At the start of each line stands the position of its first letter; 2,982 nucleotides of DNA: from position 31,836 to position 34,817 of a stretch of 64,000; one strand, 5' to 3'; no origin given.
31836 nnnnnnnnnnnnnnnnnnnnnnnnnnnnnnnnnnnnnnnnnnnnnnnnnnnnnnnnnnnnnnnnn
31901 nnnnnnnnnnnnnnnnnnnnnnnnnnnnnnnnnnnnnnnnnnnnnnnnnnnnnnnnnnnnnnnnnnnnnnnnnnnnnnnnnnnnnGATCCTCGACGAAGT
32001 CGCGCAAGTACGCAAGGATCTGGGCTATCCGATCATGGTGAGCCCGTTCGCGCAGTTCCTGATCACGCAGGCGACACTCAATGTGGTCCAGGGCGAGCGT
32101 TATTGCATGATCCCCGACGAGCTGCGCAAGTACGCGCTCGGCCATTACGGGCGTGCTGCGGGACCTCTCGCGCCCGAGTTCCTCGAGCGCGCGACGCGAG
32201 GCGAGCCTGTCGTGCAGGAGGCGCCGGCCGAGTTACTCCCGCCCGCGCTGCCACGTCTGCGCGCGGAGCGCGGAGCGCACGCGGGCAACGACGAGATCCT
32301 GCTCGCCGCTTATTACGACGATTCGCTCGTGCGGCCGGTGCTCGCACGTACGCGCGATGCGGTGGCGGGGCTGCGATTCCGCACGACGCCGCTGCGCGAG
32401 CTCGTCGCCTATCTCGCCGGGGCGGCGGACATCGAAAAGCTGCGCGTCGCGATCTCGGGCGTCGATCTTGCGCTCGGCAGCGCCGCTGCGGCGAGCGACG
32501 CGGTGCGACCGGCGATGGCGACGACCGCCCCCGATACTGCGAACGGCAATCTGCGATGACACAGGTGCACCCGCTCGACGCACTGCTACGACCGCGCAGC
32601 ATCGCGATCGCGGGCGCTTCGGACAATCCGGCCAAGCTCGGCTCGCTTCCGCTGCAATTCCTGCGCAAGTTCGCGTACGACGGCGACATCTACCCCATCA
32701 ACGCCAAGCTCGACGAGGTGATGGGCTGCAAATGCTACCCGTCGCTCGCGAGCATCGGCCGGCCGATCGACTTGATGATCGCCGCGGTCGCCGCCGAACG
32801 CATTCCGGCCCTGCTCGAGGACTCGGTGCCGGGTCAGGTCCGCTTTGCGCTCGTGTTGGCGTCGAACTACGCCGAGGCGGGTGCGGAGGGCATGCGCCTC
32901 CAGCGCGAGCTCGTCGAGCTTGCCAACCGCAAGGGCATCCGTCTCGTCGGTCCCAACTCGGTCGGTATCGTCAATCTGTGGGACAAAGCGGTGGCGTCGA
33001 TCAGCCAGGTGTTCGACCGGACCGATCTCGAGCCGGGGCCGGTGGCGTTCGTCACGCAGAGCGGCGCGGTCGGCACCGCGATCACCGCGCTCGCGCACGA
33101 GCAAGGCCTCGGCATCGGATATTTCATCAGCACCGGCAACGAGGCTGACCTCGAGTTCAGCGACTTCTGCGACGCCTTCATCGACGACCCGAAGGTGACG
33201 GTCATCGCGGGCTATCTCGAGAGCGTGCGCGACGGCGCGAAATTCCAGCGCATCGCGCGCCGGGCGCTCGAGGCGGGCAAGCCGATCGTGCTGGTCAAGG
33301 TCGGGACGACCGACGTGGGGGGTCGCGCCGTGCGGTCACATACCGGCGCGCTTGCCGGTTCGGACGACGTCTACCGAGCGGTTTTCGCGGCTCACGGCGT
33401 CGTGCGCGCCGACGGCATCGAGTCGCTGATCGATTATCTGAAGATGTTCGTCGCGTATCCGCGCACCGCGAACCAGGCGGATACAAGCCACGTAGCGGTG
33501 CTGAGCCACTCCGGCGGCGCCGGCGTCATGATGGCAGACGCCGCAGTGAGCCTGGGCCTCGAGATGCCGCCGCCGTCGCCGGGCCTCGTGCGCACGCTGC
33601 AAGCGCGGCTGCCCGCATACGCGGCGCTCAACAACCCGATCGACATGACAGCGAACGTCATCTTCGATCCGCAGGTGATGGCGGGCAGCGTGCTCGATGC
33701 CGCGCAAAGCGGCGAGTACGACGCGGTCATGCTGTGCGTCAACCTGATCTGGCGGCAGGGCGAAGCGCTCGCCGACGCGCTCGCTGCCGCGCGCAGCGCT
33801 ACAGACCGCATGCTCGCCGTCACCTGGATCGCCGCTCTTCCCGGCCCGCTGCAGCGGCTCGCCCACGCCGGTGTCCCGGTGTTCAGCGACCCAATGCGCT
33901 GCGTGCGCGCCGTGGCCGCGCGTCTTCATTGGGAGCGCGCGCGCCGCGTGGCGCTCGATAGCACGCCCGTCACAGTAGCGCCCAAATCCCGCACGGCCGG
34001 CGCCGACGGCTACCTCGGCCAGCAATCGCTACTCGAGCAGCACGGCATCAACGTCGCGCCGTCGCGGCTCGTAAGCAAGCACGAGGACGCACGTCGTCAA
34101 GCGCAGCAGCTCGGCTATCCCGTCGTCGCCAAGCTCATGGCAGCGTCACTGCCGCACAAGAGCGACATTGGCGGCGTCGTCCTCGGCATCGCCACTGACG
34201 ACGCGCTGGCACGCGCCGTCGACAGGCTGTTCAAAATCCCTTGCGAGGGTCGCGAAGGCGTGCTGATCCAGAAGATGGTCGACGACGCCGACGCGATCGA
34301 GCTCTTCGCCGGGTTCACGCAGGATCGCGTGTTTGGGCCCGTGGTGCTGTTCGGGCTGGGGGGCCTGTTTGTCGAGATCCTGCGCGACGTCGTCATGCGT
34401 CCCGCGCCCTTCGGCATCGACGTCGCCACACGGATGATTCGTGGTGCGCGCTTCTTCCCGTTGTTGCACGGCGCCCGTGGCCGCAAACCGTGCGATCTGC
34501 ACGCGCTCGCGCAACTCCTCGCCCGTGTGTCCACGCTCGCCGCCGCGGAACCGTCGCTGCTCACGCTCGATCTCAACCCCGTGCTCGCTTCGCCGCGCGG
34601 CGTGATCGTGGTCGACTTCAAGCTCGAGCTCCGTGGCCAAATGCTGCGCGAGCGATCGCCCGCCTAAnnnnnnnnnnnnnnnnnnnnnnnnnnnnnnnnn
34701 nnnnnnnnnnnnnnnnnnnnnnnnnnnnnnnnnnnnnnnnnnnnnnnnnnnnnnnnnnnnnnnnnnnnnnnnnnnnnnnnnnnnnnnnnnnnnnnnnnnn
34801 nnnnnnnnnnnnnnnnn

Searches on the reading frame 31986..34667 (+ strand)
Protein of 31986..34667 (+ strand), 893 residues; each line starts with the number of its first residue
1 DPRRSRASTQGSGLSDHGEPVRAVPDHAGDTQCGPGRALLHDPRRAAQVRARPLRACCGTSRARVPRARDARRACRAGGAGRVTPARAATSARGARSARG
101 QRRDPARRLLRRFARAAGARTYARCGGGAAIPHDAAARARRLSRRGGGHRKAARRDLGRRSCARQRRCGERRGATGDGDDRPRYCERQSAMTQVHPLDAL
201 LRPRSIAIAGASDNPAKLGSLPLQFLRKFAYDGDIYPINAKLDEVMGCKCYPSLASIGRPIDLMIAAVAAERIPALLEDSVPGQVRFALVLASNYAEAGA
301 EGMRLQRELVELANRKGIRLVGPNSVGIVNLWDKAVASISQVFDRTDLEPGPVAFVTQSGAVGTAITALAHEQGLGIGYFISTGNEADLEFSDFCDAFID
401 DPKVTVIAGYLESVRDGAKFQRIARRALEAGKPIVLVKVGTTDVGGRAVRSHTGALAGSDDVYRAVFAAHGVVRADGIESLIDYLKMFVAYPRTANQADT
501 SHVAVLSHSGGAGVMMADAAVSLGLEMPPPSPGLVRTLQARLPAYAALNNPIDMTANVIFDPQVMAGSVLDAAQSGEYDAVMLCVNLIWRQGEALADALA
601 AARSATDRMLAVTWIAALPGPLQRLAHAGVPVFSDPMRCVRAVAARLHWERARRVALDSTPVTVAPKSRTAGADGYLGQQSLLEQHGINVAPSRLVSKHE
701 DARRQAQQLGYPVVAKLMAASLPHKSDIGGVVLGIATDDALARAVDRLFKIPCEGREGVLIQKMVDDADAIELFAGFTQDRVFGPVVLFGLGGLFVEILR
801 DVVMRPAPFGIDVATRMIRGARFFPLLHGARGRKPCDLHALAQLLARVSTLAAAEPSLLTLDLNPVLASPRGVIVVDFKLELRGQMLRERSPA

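Call 38: search_protein_families(library=ncbifam, proteins=[window:31986-34667:+], max_evalue=1e-15)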
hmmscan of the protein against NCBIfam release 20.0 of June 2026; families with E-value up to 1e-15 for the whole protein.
window:31986-34667:+ (893 aa): 4 families
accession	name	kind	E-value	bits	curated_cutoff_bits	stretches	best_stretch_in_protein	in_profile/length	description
NF045494.1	AcCoALig_Archglob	equivalog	4.9e-112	375.5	1200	2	184-644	205-657/665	acetate--CoA ligase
TIGR02717.1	AcCoA-syn-alpha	equivalog_domain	1.9e-107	359.7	567.15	1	197-645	1-442/447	acetate--CoA ligase alpha subunit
NF045493.1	HydDutCoALig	equivalog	8.2e-104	348.6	1300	1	199-880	5-696/698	4-hydroxybutyrate--CoA ligase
NF045492.1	HydPropCoALig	equivalog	5.9e-102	342.2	1300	2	193-651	244-698/700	3-hydroxypropionate--CoA ligase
